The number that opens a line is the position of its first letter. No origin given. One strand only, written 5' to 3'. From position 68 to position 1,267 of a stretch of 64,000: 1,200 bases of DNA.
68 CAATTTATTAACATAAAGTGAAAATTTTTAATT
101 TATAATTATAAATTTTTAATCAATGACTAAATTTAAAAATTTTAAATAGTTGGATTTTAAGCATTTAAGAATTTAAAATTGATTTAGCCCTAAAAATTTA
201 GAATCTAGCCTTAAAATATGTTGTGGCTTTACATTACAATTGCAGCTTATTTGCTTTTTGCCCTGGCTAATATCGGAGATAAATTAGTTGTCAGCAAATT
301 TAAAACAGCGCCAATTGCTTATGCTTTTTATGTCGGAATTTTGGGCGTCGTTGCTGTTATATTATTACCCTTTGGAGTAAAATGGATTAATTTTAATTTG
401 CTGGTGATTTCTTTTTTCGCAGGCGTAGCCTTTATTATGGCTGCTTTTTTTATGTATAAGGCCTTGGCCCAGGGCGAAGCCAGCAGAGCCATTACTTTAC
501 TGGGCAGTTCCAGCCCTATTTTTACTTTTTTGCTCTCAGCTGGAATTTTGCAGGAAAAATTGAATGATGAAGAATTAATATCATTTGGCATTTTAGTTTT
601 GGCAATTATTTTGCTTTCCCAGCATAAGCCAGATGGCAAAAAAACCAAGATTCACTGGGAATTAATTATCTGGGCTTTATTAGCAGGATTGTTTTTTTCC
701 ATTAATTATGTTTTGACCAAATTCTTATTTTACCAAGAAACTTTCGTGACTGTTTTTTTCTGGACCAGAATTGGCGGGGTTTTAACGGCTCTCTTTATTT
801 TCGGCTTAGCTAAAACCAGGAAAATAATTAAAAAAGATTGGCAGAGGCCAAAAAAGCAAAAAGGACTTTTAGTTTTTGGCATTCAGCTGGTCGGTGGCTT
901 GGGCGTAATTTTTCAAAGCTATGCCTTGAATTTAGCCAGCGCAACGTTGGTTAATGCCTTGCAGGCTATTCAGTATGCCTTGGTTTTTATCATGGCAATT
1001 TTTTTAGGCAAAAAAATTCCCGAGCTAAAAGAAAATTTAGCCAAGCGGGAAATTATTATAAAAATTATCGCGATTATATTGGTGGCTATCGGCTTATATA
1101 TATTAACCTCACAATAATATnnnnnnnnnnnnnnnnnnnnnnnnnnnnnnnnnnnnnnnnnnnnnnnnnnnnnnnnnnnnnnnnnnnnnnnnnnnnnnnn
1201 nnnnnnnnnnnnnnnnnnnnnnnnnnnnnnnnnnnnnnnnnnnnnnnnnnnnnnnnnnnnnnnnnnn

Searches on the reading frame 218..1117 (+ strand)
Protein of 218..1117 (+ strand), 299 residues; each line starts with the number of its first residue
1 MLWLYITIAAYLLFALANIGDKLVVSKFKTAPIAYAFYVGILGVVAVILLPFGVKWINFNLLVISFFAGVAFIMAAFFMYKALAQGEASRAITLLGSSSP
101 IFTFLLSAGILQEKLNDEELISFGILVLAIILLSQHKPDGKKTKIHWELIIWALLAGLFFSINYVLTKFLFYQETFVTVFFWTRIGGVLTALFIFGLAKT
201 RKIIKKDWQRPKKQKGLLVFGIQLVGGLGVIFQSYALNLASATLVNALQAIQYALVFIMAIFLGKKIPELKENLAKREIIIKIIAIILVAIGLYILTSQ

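Call 27: find_encoding_contigs(protein=window:218-1117:+, flank=10000, max_places=2)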
Protein window:218-1117:+ (299 aa): 3 contigs read that carry it; 2 places shown.
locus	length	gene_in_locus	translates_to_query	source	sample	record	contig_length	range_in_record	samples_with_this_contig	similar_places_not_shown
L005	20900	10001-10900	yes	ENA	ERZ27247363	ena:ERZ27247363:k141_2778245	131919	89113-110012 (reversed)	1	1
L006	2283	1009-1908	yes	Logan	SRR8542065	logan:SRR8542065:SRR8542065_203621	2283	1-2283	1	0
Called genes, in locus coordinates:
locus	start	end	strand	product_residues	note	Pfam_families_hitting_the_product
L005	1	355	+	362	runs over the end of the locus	PF01966:HD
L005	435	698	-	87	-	PF01809:YidD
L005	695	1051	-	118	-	PF00825:Ribonuclease_P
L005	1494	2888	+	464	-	PF11638:DnaA_N, PF00308:Bac_DnaA, PF01695:IstB_IS21 (weak), PF00004:AAA (weak), PF08299:Bac_DnaA_C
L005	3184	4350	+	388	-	PF00712:DNA_pol3_beta, PF02767:DNA_pol3_beta_2, PF02768:DNA_pol3_beta_3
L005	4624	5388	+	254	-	-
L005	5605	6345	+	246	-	PF18780:HNH_repeat (weak), PF01844:HNH, PF14279:HNH_5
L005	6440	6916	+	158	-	-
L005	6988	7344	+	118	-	-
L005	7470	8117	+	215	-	-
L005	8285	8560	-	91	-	-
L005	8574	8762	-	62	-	-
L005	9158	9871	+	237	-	PF13482:RNase_H_2, PF10108:DNA_pol_B_exo2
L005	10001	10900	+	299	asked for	PF00892:EamA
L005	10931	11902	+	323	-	PF02449:Glyco_hydro_42 (faint)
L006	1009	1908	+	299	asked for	PF00892:EamA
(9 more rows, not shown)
